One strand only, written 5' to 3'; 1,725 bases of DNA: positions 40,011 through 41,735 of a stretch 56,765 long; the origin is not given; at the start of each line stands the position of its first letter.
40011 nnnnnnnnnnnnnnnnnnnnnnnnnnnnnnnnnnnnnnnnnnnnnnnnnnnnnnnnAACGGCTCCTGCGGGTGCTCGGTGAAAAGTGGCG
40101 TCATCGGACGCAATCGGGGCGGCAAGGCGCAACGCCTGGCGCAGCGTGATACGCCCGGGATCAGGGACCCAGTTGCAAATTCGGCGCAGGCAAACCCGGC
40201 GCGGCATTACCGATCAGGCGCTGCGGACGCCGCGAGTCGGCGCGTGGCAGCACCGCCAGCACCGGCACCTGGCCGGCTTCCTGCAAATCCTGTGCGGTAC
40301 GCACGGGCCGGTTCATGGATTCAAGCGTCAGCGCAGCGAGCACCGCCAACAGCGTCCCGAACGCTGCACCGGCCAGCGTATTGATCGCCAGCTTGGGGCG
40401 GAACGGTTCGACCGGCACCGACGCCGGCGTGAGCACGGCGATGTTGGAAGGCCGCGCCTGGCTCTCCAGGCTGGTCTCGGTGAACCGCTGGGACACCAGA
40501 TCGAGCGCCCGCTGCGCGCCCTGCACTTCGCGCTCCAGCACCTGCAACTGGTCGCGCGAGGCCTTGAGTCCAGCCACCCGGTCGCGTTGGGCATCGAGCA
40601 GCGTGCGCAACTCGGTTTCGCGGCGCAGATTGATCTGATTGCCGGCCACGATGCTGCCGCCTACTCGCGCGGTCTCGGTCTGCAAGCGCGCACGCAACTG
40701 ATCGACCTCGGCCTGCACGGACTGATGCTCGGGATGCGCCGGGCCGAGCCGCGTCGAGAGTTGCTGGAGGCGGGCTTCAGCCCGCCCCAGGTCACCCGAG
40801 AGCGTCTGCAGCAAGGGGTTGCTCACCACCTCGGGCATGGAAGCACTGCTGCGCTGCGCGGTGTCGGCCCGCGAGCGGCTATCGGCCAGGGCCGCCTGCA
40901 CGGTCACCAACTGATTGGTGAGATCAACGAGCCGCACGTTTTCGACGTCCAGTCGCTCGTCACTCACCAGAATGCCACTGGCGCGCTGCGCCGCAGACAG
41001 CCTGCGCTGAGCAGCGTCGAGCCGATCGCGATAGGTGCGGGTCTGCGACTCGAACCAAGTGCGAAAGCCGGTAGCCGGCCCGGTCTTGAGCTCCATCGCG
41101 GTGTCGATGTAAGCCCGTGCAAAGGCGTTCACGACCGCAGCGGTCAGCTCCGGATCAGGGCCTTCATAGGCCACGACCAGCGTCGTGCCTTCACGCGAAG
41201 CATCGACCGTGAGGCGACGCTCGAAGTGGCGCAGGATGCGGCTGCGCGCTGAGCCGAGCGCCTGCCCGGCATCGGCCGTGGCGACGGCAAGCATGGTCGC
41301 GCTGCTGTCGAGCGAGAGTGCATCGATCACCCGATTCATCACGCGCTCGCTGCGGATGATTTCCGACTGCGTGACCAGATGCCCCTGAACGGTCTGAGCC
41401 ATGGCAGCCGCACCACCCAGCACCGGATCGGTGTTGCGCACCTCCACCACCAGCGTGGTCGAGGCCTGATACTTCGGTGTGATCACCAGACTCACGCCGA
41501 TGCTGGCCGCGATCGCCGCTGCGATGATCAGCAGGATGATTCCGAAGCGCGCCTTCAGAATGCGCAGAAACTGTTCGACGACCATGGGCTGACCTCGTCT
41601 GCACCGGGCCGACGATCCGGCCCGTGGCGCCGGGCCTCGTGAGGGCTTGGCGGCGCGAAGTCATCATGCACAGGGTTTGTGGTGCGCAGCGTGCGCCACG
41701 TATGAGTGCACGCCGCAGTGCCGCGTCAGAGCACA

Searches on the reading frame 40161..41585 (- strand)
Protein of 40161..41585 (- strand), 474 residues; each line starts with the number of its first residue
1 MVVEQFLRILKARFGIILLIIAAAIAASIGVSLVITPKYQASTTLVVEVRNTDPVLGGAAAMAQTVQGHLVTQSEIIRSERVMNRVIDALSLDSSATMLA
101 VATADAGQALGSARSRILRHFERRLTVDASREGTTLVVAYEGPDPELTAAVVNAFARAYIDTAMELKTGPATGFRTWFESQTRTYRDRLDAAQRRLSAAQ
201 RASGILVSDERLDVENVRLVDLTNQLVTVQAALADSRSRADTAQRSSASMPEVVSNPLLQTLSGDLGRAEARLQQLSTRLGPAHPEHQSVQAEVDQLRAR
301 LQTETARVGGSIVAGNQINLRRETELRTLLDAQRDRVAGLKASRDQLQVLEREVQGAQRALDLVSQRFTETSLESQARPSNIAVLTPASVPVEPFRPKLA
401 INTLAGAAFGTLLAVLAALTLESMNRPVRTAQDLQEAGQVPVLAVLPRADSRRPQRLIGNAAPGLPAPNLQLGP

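Call 4: search_protein_families(library=ncbifam, proteins=[window:40161-41585:-], max_evalue=0.01)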
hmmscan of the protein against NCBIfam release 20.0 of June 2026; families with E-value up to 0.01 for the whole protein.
window:40161-41585:- (474 aa): 10 families
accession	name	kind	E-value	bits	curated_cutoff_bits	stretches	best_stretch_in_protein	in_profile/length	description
TIGR03017.1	EpsF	equivalog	1.8e-125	419.2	422.75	1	1-446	1-443/444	chain length determinant protein EpsF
TIGR03007.1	pepcterm_ChnLen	equivalog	1.5e-29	102.6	278.85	1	7-453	7-467/498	XrtA system polysaccharide chain length determinant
TIGR01005.1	eps_transp_fam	subfamily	4e-27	94.8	411.7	1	4-452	7-483/754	exopolysaccharide transport protein family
TIGR01006.1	polys_exp_MPA1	subfamily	6.9e-19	68.2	296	2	3-100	10-107/226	CspC family polysaccharide chain length determinant protein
NF008568.0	PRK11519.1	equivalog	3.4e-12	45.4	1068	2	123-200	216-294/720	tyrosine-protein kinase Wzc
NF007350.0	PRK09841.1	equivalog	2.9e-11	42.2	1248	1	335-450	360-474/726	tyrosine-protein kinase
TIGR01010.1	BexC_CtrB_KpsE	subfamily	9.8e-08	31.5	437.5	1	16-238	7-235/362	polysaccharide export inner-membrane protein, BexC/CtrB/KpsE family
NF041864.1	EpsV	equivalog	9.1e-06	24.5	800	1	121-448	151-483/484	PCP family exopolysaccharide biosynthesis protein EpsV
TIGR02168.1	SMC_prok_B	equivalog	0.0012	16.6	567.35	1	180-371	274-468/1181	chromosome segregation protein SMC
NF045487.1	ASRP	equivalog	0.0076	14.9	300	0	184-351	122-273/593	archaea-specific SMC-related protein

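Call 19: search_protein_families(library=pfam, proteins=[window:40164-41585:-], max_evalue=0.001)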
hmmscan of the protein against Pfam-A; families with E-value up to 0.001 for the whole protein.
window:40164-41585:- (474 aa): 1 family
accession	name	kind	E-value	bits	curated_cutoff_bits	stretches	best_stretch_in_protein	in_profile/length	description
PF02706.20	Wzz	-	7.7e-12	45.8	25.5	1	6-90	8-91/91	Chain length determinant protein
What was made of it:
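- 40161..41585 (-): epsF, a PCP-2b-type chain-length protein. It has 2 TM segments (16-34, 399-417), a periplasmic domain of about 365 aa, and a cytoplasmic tail of about 55 aa. TIGR03017 EpsF scores 419.2 bits (cut-off 422.75), and Pfam Wzz matches (calls 4, 19).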
